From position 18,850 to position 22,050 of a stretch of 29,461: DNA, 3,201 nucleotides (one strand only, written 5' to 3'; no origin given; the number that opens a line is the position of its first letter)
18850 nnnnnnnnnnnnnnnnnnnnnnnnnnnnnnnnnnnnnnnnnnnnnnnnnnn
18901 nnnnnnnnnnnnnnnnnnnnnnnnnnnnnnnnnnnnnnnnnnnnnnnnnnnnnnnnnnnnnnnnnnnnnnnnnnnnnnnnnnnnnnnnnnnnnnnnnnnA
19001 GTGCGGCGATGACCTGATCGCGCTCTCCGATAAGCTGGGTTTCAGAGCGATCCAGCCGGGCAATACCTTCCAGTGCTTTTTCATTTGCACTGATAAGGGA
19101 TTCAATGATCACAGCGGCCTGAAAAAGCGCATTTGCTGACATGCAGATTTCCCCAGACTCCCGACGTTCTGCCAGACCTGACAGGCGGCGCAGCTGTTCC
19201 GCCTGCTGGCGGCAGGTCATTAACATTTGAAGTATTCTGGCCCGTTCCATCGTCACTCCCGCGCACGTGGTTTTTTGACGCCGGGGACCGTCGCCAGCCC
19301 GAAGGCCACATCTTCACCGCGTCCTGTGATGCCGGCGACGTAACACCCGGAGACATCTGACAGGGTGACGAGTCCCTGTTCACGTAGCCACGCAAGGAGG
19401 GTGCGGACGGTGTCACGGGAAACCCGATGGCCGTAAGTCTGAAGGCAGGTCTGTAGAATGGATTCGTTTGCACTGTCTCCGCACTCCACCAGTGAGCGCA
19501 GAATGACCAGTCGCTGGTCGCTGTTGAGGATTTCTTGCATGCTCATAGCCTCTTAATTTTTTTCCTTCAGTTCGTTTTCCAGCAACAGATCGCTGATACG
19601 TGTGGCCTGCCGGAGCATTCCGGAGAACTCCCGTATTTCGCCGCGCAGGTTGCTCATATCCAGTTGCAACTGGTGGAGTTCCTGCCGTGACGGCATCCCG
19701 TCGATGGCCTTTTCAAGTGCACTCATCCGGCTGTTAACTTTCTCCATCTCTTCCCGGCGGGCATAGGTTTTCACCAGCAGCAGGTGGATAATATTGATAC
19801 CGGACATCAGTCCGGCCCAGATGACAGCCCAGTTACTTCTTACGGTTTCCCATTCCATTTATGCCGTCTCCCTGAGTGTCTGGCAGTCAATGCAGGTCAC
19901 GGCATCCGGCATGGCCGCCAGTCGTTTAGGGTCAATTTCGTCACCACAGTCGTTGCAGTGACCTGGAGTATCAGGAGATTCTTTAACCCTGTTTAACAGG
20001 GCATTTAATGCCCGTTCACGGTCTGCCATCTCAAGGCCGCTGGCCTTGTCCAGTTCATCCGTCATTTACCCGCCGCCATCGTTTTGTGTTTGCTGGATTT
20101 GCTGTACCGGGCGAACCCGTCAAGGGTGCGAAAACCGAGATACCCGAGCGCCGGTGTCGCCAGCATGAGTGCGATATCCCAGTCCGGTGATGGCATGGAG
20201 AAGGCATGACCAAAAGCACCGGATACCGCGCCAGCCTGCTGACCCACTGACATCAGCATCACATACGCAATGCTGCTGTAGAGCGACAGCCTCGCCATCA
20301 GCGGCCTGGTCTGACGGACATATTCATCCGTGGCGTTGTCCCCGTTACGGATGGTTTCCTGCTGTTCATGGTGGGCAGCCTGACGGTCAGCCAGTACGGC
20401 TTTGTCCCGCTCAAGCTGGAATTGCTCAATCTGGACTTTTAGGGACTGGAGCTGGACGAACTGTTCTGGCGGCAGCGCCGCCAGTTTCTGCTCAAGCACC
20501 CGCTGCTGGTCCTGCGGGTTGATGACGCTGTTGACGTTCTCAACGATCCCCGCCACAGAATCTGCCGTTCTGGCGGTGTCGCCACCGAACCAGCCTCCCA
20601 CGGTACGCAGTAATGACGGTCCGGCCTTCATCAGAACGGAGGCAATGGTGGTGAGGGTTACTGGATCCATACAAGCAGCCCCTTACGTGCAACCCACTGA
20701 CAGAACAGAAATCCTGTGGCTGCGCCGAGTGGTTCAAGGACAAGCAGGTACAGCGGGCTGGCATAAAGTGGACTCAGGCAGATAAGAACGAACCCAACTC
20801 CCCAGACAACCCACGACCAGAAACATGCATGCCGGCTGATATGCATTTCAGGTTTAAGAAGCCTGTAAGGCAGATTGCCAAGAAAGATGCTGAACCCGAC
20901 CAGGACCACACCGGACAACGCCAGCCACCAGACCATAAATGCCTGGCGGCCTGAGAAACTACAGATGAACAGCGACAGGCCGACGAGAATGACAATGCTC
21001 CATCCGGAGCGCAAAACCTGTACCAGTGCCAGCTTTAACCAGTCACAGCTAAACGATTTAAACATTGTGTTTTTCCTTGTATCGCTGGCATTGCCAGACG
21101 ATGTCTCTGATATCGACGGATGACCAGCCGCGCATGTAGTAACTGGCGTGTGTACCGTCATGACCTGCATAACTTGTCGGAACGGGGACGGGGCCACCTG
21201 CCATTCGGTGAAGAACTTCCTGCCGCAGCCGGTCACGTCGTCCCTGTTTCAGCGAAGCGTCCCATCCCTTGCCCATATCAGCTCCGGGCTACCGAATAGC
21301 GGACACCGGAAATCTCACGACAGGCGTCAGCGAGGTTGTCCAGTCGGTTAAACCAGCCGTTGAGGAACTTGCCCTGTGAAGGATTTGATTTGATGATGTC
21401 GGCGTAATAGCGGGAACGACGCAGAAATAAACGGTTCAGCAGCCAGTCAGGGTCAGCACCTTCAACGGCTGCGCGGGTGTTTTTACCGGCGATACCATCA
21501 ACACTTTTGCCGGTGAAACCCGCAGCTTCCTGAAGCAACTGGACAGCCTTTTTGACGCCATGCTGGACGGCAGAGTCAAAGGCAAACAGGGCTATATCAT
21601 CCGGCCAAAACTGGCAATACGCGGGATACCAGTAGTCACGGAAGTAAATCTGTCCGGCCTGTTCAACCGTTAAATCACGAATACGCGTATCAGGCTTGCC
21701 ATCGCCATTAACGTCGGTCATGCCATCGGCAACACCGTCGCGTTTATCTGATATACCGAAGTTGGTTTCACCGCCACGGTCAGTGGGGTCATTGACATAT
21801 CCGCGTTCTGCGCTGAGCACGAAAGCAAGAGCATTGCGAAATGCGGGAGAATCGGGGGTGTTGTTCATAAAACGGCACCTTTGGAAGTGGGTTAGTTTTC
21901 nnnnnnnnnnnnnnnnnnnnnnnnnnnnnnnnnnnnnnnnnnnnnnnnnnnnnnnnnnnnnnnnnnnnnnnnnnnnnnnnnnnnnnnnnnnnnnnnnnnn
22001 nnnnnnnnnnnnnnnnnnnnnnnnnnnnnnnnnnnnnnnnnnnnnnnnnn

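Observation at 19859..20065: TraR/DksA-type zinc-finger protein embedded in the late operon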

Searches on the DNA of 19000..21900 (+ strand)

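Call 5: search_dna_similar(query=window:19000-21900:+, collection=phages, mode=near)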
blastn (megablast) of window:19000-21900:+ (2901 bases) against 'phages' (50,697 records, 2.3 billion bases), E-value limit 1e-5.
Records with a match: 1; places in all: 1; records where one place covers at least 80% of the query: 1.
Best place of each record, by identity: 60-80% 1.
By first word of the organism name: Klebsiella 1.
By host as written in the record: Klebsiella pneumoniae 1.
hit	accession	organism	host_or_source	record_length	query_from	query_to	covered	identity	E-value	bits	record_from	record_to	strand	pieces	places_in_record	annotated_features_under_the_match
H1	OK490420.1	Klebsiella phage Kp4866-3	Klebsiella pneumoniae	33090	259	2848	89%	73.0%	0e+0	826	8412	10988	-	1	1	record has no annotation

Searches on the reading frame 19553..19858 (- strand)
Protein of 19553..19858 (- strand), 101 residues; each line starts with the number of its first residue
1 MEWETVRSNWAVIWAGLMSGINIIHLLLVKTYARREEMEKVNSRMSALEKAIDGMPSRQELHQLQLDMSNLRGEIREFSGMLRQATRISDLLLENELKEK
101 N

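Call 3: search_protein_families(library=pfam, proteins=[window:19553-19858:-], max_evalue=0.01)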
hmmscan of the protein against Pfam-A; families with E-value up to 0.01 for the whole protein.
window:19553-19858:- (101 aa): 3 families
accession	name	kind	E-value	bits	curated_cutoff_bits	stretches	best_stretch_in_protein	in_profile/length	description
PF10805.13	DUF2730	-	2.1e-30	105.3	24.9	1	5-98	2-102/102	Protein of unknown function (DUF2730)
PF16331.10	TolA_bind_tri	-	0.0053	17.3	30.1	1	41-85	2-51/76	TolA binding protein trimerisation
PF10473.14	CENP-F_leu_zip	-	0.0064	17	34.5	1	37-91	46-99/140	Leucine-rich repeats of kinetochore protein Cenp-F/LEK1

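Call 4: search_protein_families(library=phrogs, proteins=[window:19553-19858:-], max_evalue=0.001)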
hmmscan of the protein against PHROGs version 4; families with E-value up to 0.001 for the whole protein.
window:19553-19858:- (101 aa): 1 family
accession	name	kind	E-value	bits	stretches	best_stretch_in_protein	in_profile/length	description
phrog_736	-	unknown function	7.7e-29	101.1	1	1-101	4-110/112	-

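Call 8: search_protein_families(library=ncbifam, proteins=[window:19553-19858:-], max_evalue=0.01)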
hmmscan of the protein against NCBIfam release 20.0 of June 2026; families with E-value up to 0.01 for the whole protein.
window:19553-19858:- (101 aa): 1 family
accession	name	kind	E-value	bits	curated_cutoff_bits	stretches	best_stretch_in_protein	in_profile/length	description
NF011041.0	PRK14471.1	equivalog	0.00013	21.9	200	1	21-96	17-94/164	F0F1 ATP synthase subunit B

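Call 92: search_protein_families(library=padloc, proteins=[window:19553-19858:-], max_evalue=0.01)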
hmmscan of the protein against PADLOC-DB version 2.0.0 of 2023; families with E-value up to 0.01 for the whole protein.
window:19553-19858:- (101 aa): 0 families
